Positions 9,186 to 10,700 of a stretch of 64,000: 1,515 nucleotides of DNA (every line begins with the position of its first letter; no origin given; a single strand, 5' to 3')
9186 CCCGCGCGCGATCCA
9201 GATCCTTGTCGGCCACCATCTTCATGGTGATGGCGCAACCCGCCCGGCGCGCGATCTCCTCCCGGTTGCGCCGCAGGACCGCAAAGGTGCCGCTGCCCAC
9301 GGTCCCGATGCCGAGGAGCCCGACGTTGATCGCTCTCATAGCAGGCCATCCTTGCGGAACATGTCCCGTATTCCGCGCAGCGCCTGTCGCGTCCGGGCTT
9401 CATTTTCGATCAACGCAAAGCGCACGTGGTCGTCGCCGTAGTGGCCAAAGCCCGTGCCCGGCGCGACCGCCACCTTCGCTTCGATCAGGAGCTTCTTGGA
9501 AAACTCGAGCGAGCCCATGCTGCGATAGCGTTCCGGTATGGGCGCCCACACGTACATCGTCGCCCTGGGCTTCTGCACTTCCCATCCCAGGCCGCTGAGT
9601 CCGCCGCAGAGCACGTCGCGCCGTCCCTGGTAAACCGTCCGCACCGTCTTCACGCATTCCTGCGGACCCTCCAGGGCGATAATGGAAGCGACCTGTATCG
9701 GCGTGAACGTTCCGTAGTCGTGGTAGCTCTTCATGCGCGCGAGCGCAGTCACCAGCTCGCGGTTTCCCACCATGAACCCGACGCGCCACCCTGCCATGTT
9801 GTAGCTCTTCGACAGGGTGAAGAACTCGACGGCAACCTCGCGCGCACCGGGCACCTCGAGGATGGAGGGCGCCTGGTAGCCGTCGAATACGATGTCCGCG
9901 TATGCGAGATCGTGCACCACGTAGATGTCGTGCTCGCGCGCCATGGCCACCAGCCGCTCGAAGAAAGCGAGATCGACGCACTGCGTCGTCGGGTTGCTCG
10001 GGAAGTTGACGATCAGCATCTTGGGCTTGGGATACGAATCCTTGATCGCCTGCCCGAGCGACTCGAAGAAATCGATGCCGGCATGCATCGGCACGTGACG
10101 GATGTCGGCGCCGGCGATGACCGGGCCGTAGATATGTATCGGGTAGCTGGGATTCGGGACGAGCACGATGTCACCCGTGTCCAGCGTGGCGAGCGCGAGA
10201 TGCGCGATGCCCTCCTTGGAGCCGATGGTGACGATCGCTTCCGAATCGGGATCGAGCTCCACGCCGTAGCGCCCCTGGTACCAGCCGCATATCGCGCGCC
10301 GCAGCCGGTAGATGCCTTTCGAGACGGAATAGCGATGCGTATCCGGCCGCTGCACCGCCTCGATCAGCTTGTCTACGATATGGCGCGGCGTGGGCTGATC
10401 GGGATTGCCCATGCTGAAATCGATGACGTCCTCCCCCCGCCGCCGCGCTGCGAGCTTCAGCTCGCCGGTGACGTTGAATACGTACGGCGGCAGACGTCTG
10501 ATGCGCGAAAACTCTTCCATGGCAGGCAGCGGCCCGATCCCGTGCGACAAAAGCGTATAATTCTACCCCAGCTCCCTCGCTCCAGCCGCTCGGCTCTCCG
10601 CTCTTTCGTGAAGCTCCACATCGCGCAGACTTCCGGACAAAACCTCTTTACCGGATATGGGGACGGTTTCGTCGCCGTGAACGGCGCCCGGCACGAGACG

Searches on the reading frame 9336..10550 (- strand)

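Call 40: search_protein_families(library=pfam, proteins=[window:9336-10550:-], max_evalue=0.001)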
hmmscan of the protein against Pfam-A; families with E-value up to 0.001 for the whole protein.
window:9336-10550:- (404 aa): 1 family
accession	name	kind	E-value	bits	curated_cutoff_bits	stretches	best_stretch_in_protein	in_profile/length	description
PF00155.27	Aminotran_1_2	-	1.5e-57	195.9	19.7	1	41-387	2-354/361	Aminotransferase class I and II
